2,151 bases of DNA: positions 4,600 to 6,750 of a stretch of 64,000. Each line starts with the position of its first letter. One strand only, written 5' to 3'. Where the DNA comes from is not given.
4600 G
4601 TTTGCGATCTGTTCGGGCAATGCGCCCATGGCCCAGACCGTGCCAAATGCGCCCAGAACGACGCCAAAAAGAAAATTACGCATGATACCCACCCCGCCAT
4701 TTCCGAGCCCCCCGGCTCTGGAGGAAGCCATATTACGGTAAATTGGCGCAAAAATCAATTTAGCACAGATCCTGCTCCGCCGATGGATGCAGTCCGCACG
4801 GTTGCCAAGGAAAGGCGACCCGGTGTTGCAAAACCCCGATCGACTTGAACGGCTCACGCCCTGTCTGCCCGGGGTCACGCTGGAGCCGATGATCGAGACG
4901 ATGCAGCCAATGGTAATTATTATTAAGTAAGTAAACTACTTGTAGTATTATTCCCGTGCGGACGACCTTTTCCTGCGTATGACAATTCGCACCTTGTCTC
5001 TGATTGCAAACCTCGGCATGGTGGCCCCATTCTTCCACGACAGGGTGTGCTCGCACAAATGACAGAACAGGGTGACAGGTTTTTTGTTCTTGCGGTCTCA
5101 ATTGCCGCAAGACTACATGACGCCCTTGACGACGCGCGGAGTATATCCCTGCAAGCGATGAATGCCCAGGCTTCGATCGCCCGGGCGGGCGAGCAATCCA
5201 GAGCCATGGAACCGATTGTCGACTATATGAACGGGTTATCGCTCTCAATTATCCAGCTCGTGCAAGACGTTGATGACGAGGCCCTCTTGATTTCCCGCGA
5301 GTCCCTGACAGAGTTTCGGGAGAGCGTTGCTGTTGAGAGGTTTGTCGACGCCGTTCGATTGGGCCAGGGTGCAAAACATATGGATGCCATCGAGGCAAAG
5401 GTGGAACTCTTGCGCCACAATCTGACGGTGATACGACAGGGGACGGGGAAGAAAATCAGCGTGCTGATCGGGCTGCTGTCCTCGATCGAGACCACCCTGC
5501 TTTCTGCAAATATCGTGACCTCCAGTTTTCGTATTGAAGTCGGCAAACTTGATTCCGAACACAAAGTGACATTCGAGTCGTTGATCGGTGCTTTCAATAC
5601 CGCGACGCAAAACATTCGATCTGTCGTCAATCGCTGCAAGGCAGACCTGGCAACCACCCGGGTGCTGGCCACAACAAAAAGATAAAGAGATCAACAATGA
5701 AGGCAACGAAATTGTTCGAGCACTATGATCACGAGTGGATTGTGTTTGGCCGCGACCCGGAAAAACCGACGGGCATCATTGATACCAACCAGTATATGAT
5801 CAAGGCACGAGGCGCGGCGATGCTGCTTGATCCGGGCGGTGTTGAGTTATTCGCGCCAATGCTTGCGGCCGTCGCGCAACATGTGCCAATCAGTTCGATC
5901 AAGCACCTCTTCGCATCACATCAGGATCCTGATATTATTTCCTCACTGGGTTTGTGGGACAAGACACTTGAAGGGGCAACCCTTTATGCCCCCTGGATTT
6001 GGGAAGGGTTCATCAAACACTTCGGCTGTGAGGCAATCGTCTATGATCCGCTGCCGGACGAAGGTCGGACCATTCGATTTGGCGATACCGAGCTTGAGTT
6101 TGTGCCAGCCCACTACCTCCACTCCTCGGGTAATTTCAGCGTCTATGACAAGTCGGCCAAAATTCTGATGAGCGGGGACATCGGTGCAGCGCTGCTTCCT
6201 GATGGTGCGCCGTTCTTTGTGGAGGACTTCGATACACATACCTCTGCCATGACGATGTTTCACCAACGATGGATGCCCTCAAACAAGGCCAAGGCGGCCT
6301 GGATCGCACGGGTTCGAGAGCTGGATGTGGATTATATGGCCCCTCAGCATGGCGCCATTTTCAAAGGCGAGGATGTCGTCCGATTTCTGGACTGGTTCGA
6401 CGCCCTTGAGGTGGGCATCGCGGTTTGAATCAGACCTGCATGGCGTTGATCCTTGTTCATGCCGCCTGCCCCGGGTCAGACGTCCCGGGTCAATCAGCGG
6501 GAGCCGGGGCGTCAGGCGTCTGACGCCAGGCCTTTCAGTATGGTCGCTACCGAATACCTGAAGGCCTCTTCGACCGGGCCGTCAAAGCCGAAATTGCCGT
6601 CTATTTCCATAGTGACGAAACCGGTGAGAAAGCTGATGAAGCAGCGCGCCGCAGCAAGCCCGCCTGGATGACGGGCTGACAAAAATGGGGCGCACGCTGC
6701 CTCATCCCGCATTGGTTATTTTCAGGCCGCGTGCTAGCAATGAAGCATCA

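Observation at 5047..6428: Two-gene pair: soluble MCP-signalling-like protein + ODP/flavodiiron-like MBL-fold protein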

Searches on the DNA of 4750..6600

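Call 105: search_rna_families(source=window, start=4750, end=6600, threshold=evalue, max_evalue=1)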
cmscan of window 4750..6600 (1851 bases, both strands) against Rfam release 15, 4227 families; matches with E-value up to 1: 1.
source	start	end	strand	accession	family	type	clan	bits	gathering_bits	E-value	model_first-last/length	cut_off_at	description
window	5969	6087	+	RF01718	Polynucleobacter-1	Gene; sRNA;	-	19.3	37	0.18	1-141/141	no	Polynucleobacter-1 RNA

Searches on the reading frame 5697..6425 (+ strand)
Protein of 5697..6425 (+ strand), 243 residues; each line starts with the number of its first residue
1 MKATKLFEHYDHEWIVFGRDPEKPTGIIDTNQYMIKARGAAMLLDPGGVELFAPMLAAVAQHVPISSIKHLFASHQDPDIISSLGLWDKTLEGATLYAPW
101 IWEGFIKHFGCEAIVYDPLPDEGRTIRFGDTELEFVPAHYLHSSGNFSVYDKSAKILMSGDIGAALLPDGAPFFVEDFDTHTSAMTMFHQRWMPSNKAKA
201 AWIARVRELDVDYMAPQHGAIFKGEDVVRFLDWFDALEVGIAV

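Call 3: search_protein_families(library=pfam, proteins=[window:5697-6425:+], max_evalue=10)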
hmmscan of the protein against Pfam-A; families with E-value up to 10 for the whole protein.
window:5697-6425:+ (243 aa): 2 families
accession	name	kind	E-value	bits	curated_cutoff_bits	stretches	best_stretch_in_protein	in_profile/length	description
PF19583.5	ODP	-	3.6e-71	239.5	27.2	1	28-219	1-194/194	ODP family beta lactamase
PF00753.33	Lactamase_B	-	2.3e-15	57.5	22.7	1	29-218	5-196/196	Metallo-beta-lactamase superfamily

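Call 4: search_protein_families(library=ncbifam, proteins=[window:5697-6425:+], max_evalue=10)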
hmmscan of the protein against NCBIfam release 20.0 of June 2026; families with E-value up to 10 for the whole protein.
window:5697-6425:+ (243 aa): 5 families
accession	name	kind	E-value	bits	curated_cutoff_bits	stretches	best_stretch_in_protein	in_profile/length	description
NF008887.0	PRK11921.1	equivalog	0.00023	20.2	635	1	31-226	36-233/396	anaerobic nitric oxide reductase flavorubredoxin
TIGR04558.1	SoxH_rel_PQQ_1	hypoth_equivalog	0.0016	17.6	300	1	30-80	34-84/285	quinoprotein relay system zinc metallohydrolase 1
TIGR04559.1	SoxH_rel_PQQ_2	hypoth_equivalog_domain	0.045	13.2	280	1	122-162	137-177/283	quinoprotein relay system zinc metallohydrolase 2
NF012229.1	bla_class_B_core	domain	0.1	12.7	100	1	25-150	10-137/139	metallo-beta-lactamase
NF012100.0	blaVIM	exception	0.15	11.3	500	1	119-160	158-197/266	VIM family subclass B1 metallo-beta-lactamase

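Call 5: search_solved_structures(query=window:5697-6425:+, max_evalue=1, show_alignments=2)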
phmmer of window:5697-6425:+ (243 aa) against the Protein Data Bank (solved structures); distinct sequences matched with E-value up to 1: 39.
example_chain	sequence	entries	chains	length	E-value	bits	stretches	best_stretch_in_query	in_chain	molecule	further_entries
6qrq_B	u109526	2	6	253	2e-62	213.9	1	6-241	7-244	Oxygen-binding diiron protein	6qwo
6qnm_A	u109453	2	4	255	3.5e-58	200.1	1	5-240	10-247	OXYGEN-BINDING DI-IRON PROTEIN | Uncharacterized protein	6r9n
4dik_A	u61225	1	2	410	9.2e-05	25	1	22-232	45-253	FLAVOPROTEIN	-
4dil_A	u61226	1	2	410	0.00017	24.1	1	22-232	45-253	FLAVOPROTEIN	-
5v8s_A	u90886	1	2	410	0.00017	24.1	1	22-232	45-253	Flavoprotein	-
1vme_A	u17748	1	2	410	0.00018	24.1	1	22-232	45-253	Flavoprotein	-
2q9u_A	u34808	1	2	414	0.0038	19.7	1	54-162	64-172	A-type flavoprotein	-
5a87_A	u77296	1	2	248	0.065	15.7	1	30-166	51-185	METALLO-BETA-LACTAMASE VIM-5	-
6bm9_A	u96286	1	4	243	0.071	15.6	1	29-160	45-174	Metallo-beta-lactamase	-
5n55_A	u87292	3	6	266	0.078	15.4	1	30-166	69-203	Class B metallo-beta-lactamase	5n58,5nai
1e5d_A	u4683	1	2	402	0.12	14.8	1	31-230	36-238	RUBREDOXIN:OXYGEN OXIDOREDUCTASE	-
4uwp_B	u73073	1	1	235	0.2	14.1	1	31-161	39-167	METALLO-BETA-LACTAMASE VIM-26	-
7yrp_A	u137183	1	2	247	0.26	13.7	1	31-161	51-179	Metallo-beta-lactamase VIM-28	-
2whg_A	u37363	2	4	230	0.27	13.7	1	31-160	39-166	VIM-4 METALLO-BETA-LACTAMASE | BETA-LACTAMASE VIM-4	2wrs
7afy_A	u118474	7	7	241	0.27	13.7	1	31-161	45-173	Beta-lactamase VIM-1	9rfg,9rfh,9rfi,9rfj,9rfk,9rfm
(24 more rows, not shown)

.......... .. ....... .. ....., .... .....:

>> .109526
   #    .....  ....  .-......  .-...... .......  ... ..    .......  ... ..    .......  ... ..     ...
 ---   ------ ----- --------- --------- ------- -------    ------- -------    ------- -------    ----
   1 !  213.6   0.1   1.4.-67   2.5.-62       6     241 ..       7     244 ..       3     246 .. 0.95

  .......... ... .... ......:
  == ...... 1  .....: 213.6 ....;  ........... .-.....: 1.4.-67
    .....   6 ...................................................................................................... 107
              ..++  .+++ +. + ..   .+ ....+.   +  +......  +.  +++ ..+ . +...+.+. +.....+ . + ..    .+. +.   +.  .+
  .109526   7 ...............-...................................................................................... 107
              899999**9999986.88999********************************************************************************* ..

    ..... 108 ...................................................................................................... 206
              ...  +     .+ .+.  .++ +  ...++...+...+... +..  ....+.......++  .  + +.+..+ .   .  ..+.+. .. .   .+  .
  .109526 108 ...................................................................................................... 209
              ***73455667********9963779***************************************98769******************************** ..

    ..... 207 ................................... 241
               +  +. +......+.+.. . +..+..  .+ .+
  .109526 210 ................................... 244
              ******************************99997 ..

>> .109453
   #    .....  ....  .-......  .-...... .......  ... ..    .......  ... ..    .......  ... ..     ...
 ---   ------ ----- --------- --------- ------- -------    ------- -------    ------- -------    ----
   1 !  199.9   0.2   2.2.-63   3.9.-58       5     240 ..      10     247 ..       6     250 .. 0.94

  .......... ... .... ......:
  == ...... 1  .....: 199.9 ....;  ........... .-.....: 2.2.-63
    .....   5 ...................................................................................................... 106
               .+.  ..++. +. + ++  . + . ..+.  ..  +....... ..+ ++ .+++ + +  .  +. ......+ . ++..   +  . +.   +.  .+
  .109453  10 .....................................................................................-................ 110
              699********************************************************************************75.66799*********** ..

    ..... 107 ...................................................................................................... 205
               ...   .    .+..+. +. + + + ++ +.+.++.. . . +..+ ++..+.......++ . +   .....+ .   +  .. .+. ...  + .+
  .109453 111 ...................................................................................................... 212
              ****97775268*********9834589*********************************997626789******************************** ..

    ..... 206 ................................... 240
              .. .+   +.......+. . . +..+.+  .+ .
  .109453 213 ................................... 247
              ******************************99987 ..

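Call 56: find_related_loci(query=A5, collection=metagenome_contigs, flank=4000)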
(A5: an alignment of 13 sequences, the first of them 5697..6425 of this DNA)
Query A5 (243 aa) in metagenome_contigs; peptide patterns used: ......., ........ (x = any residue, [..] = any of these).
600 stretches matched a pattern (row limit reached: there are more); 529 encode a relative of the query (tblastn E <= 1e-3); the best 80 are kept; 80 distinct loci.
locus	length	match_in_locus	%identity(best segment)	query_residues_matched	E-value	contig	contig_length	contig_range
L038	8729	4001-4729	71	1-243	5e-120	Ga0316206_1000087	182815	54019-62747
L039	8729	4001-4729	69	1-243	3e-118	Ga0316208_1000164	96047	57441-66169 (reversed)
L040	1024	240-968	68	1-243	9e-128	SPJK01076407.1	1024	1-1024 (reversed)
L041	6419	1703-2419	68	1-239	4e-115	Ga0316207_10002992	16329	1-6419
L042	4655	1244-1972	66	1-243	1e-114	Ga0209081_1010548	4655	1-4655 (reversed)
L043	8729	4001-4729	68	1-243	3e-114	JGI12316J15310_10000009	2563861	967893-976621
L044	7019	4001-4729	66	1-243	8e-114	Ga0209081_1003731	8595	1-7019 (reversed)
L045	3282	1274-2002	65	1-243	3e-116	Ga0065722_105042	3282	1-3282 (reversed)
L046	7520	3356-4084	65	1-243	3e-113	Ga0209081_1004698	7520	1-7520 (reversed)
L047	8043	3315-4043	67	1-243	1e-112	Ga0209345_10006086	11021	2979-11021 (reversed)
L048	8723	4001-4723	65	1-241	3e-112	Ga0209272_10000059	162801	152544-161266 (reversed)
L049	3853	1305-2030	66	1-243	3e-113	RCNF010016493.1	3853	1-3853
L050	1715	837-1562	66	1-243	1e-119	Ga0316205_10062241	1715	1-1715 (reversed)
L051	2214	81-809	64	1-243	5e-117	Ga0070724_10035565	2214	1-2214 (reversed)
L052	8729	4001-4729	65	1-243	1e-110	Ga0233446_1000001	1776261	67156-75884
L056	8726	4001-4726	65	1-242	6e-110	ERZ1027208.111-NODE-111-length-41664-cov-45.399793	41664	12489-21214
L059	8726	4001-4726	65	1-243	1e-109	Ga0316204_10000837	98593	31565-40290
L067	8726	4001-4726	64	1-243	4e-109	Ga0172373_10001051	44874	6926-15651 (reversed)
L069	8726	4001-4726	65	1-243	3e-109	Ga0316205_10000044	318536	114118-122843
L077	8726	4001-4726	64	1-243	8e-109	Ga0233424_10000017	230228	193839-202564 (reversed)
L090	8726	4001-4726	64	1-243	7e-108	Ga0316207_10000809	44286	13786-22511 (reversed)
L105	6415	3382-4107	64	1-243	3e-107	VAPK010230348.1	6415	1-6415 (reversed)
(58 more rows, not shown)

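Call 59: search_protein_families(library=pfam, proteins=[L069:4753-5511:-, L077:310-1146:+, L067:1005-1640:+], max_evalue=0.00001)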
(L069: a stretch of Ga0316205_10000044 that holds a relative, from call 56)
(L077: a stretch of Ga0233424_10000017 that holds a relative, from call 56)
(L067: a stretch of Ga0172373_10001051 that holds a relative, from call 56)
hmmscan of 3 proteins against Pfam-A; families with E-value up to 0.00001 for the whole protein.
L069:4753-5511:- (253 aa): 2 families
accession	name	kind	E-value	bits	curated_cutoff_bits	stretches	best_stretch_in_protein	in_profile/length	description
PF00072.30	Response_reg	-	3.3e-27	95.3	30.2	1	3-112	1-110/111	Response regulator receiver domain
PF04397.21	LytTR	-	2.8e-17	63.2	22.6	1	149-248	2-97/98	LytTr DNA-binding domain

L077:310-1146:+ (279 aa): 2 families
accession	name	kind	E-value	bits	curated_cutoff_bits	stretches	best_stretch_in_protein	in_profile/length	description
PF01739.24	CheR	-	1.6e-66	223.9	27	1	81-275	1-194/195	CheR methyltransferase, SAM binding domain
PF03705.20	CheR_N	-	1.8e-13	50.4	27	1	15-66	1-52/53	CheR methyltransferase, all-alpha domain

L067:1005-1640:+ (212 aa): 1 family
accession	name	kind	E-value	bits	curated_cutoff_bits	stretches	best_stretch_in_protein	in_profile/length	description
PF03975.18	CheD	-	6.5e-26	91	25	1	73-180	1-108/108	CheD chemotactic sensory transduction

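Call 62: search_protein_families(library=pfam, proteins=[L047:4374-4640:+, L047:4674-5033:+, L047:5041-7179:+, L047:7221-7748:+, L056:8260-8724:+, L047:2155-2451:-, L047:427-2136:-, L077:1810-2226:+, L077:2239-3297:+], max_evalue=0.0001)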
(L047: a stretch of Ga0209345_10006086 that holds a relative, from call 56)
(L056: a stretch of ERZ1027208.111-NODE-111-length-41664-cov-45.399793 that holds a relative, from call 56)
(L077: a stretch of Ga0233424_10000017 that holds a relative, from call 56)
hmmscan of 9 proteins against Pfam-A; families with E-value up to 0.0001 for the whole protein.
L047:4374-4640:+ (89 aa): 2 families
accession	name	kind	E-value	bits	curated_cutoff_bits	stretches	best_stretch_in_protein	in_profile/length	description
PF13466.11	STAS_2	-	3.2e-16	59.7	29.2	1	3-81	1-79/80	STAS domain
PF01740.26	STAS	-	5.3e-08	33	22.6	1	3-85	13-97/106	STAS domain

L047:4674-5033:+ (120 aa): 1 family
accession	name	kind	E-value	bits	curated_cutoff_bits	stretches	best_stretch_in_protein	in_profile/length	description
PF00072.30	Response_reg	-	5.8e-28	97.7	30.2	1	4-114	1-109/111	Response regulator receiver domain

L047:5041-7179:+ (713 aa): 4 families
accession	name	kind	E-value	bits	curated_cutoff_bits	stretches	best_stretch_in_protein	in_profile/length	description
PF01584.24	CheW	-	3.9e-28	98.2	23.5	1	574-700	4-135/138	CheW-like domain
PF02518.31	HATPase_c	-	5.2e-19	69.2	26.4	1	429-566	4-110/111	Histidine kinase-, DNA gyrase B-, and HSP90-like ATPase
PF02895.20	H-kinase_dim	-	6.2e-19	68.7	23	1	301-381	2-68/68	Signal transducing histidine kinase, homodimeric domain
PF01627.28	Hpt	-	1.3e-15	57.8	24.6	1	9-106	3-82/84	Hpt domain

L047:7221-7748:+ (176 aa): 1 family
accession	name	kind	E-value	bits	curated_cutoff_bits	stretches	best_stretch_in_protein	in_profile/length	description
PF01584.24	CheW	-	3.9e-37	127.4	23.5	1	22-160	1-135/138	CheW-like domain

L056:8260-8724:+ (155 aa): 7 families
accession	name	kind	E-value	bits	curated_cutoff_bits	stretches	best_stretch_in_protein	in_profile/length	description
PF13614.12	AAA_31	-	1.7e-39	136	27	1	1-154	1-158/177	AAA domain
PF01656.29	CbiA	-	4.7e-17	62.5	25.4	1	5-78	2-72/125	CobQ/CobB/MinD/ParA nucleotide binding domain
PF06564.18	CBP_BcsQ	-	2.3e-11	44.1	21.3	1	1-146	1-148/234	Cellulose biosynthesis protein BcsQ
PF09140.17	MipZ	-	4.6e-11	42.9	20.7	1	6-148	5-134/262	ATPase MipZ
PF10609.15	ParA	-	5e-10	39.7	27.1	1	3-141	5-141/246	NUBPL iron-transfer P-loop NTPase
PF00142.24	Fer4_NifH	-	4.6e-09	36.6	25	1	8-149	6-154/271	4Fe-4S iron sulfur cluster binding proteins, NifH/frxC family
PF02374.21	ArsA_ATPase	-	3.4e-05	23.6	24.3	1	6-60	5-60/305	Anion-transporting ATPase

L047:2155-2451:- (99 aa): 2 families
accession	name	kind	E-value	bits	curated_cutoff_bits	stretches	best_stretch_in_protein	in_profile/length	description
PF01740.26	STAS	-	6.4e-15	55.3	22.6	1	4-96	3-97/106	STAS domain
PF13466.11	STAS_2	-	5.7e-13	49.3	29.2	1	14-93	1-80/80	STAS domain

L047:427-2136:- (570 aa): 4 families
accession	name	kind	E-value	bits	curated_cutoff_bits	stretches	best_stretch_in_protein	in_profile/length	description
PF07228.17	SpoIIE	-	1e-29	104.3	25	1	198-385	2-190/192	Stage II sporulation protein E (SpoIIE)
PF00072.30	Response_reg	-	8.3e-22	77.9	30.2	1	15-122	2-108/111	Response regulator receiver domain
PF13581.12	HATPase_c_2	-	2.7e-09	37.5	27.4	1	492-564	59-124/127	Histidine kinase-like ATPase domain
PF02518.31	HATPase_c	-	8.4e-05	23.4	26.4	0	449-562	8-102/111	Histidine kinase-, DNA gyrase B-, and HSP90-like ATPase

L077:1810-2226:+ (139 aa): 1 family
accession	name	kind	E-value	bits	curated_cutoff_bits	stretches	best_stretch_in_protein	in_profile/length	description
PF00072.30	Response_reg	-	3.4e-26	92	30.2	1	6-111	1-103/111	Response regulator receiver domain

L077:2239-3297:+ (353 aa): 2 families
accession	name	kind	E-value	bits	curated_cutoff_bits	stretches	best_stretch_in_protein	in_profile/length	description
PF01339.22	CheB_methylest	-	4.7e-59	199.4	24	1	170-347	1-173/174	CheB methylesterase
PF00072.30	Response_reg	-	3.3e-24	85.6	30.2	1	6-108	1-100/111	Response regulator receiver domain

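Call 63: search_protein_families(library=pfam, proteins=[L090:522-1781:+, L090:1803-3368:+, L105:1027-2715:+, L059:7-1026:+], max_evalue=0.0001)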
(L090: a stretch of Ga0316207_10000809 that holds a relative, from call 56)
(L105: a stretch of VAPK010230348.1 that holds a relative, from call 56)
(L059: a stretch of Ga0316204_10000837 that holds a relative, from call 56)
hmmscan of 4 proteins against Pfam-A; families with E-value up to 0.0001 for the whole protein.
L090:522-1781:+ (420 aa): 2 families
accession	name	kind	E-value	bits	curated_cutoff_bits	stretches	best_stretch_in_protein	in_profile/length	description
PF08668.18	HDOD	-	4.2e-18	66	22.9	1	224-338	7-128/196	HDOD domain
PF00563.25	EAL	-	3.7e-11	43.3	31.3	1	96-210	111-236/236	EAL domain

L090:1803-3368:+ (522 aa): 3 families
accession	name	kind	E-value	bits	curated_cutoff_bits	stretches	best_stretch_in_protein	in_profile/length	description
PF07228.17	SpoIIE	-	7.9e-42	143.8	25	1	326-515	2-191/192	Stage II sporulation protein E (SpoIIE)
PF00072.30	Response_reg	-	7.4e-26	90.9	30.2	1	148-258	1-109/111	Response regulator receiver domain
PF01627.28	Hpt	-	2.6e-07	31.2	24.6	1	20-107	4-81/84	Hpt domain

L105:1027-2715:+ (563 aa): 3 families
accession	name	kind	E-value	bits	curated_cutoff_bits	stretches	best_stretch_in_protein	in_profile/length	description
PF07228.17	SpoIIE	-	1.4e-36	126.7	25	1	193-378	2-190/192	Stage II sporulation protein E (SpoIIE)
PF00072.30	Response_reg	-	1.3e-26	93.4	30.2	1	7-119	1-110/111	Response regulator receiver domain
PF13581.12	HATPase_c_2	-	1.6e-06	28.6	27.4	1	436-555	28-125/127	Histidine kinase-like ATPase domain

L059:7-1026:+ (340 aa): 1 family
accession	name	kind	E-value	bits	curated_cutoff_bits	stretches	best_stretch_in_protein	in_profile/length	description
PF01116.26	F_bP_aldolase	-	5.8e-93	311.8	25.5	1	1-322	3-276/277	Fructose-bisphosphate aldolase class-II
